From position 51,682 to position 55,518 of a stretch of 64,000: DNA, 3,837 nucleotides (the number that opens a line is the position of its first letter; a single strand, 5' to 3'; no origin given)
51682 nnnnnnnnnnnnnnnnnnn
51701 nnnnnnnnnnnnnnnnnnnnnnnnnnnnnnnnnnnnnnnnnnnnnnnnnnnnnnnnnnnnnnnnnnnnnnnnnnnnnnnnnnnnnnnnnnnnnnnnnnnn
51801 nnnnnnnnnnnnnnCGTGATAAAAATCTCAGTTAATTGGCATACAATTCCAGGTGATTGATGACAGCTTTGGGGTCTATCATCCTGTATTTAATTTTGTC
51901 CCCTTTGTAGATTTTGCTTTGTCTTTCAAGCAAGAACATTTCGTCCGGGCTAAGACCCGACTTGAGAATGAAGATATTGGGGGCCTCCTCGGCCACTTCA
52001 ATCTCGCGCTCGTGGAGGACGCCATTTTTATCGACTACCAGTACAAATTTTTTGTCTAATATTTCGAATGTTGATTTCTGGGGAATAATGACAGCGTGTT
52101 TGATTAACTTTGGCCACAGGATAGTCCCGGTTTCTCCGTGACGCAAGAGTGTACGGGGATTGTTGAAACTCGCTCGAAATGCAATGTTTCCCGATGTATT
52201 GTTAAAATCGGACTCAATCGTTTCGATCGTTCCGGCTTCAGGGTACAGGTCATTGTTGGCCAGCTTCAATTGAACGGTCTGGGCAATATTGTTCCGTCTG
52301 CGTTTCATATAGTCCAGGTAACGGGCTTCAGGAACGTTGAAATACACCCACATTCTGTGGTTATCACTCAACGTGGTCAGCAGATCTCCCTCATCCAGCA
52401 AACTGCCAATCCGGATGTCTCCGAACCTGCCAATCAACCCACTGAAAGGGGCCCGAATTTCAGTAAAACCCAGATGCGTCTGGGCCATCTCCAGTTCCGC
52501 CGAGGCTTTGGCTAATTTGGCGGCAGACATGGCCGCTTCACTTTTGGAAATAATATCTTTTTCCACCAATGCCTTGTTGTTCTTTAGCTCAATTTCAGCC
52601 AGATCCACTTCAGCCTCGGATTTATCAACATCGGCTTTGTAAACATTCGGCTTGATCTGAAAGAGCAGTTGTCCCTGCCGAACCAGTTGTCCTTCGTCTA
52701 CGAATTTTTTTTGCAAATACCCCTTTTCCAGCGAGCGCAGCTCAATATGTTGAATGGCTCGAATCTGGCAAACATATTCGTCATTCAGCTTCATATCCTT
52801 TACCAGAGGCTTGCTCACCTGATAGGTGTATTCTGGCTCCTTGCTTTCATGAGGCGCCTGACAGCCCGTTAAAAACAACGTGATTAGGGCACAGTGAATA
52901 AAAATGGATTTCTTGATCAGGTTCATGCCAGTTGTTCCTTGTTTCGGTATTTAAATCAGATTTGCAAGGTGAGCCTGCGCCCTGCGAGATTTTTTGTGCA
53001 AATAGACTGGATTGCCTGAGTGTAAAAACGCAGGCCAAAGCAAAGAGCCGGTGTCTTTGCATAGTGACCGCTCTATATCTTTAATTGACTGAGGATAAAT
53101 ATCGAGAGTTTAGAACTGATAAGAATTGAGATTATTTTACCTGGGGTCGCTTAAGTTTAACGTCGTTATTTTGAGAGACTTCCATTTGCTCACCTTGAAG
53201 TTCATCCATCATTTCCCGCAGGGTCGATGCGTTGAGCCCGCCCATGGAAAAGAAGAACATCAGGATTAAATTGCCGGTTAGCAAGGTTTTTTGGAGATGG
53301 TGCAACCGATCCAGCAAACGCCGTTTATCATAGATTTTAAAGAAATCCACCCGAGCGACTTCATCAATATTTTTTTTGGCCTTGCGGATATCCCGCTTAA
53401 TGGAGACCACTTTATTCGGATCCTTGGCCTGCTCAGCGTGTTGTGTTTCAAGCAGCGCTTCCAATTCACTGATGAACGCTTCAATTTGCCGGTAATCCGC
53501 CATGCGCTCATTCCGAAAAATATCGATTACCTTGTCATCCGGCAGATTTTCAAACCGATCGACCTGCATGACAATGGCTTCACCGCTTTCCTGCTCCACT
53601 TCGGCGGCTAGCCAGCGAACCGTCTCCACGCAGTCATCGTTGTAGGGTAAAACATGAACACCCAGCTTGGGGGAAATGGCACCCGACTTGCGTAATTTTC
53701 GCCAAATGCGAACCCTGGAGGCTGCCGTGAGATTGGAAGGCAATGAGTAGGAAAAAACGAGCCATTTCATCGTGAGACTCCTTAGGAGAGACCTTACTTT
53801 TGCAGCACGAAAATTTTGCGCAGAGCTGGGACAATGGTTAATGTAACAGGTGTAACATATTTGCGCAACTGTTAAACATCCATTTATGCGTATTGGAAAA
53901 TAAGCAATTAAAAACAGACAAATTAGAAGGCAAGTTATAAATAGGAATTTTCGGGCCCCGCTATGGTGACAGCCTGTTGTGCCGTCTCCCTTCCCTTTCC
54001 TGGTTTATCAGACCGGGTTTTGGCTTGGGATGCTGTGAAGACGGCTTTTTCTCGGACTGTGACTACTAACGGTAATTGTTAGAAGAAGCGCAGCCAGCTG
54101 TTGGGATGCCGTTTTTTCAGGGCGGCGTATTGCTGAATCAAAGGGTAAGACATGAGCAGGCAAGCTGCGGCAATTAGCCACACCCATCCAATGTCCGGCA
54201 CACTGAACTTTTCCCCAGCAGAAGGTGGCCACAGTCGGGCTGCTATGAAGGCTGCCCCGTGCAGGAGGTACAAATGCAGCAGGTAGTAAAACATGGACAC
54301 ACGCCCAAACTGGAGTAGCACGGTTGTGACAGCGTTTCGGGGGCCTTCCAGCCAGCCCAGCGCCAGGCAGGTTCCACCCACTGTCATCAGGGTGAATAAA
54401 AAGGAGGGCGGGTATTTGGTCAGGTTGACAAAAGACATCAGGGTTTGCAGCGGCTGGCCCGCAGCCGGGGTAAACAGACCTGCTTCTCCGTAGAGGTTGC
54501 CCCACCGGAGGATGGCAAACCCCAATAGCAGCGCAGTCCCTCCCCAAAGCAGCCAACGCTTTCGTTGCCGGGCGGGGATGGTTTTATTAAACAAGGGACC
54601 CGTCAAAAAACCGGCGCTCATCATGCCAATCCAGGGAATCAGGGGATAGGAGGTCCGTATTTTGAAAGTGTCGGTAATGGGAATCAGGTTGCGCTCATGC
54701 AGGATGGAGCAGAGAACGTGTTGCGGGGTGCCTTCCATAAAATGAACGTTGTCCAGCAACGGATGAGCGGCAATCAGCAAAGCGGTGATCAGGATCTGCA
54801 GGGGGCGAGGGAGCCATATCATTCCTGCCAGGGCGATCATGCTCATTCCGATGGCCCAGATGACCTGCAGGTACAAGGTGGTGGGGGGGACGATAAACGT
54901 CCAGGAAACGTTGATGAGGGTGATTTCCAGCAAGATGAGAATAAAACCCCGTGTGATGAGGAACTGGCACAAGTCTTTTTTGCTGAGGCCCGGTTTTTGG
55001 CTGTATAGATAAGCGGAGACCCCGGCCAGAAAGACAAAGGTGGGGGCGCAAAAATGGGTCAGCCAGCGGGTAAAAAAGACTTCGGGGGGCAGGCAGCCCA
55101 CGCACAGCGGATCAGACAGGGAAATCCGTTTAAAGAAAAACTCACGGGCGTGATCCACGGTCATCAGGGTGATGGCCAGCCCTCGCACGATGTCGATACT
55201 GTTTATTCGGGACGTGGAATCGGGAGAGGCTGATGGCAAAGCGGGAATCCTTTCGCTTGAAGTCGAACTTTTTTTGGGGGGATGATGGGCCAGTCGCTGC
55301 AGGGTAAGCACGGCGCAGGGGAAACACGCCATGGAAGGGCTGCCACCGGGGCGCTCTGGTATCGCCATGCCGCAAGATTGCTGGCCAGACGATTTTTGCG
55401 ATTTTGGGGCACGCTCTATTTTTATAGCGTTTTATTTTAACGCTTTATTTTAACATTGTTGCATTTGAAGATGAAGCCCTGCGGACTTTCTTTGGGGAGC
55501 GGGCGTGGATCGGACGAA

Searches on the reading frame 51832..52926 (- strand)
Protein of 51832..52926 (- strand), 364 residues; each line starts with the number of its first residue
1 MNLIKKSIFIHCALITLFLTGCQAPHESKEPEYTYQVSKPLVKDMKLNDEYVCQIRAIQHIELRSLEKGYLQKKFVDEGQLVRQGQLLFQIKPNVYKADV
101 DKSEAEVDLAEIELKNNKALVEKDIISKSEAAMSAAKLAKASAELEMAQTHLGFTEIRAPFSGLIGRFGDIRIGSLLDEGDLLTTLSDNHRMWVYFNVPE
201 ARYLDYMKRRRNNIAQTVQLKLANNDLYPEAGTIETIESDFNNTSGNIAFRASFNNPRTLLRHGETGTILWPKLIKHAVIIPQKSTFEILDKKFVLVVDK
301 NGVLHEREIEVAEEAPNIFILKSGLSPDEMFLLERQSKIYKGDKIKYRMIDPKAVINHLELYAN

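Call 82: search_protein_families(library=pfam, proteins=[window:51832-52926:-], max_evalue=0.00001)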
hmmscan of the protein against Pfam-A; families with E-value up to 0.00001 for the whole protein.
window:51832-52926:- (364 aa): 2 families
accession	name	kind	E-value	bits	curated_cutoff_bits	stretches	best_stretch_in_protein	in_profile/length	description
PF13437.12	HlyD_3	-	1.4e-14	55.1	22.2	1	157-261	2-103/106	HlyD family secretion protein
PF16576.10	HlyD_D23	-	4.3e-13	49.5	30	1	68-264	27-211/214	Barrel-sandwich domain of CusB or HlyD membrane-fusion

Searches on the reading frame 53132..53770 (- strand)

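Call 82: search_protein_families(library=pfam, proteins=[window:53132-53770:-], max_evalue=0.00001)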
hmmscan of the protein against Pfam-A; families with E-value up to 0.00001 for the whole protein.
window:53132-53770:- (212 aa): 1 family
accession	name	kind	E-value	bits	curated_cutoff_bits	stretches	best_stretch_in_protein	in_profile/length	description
PF20229.3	ChrB_N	-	7.9e-12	45.8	23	1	19-113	1-95/159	Protein ChrB, N-terminal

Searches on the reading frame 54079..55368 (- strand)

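Call 82: search_protein_families(library=pfam, proteins=[window:54079-55368:-], max_evalue=0.00001)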
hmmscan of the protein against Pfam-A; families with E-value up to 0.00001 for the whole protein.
window:54079-55368:- (429 aa): 1 family
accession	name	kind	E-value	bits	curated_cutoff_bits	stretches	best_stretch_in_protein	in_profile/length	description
PF07786.18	HGSNAT_cat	-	1.2e-16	61.3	22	1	54-265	1-188/222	Heparan-alpha-glucosaminide N-acetyltransferase, catalytic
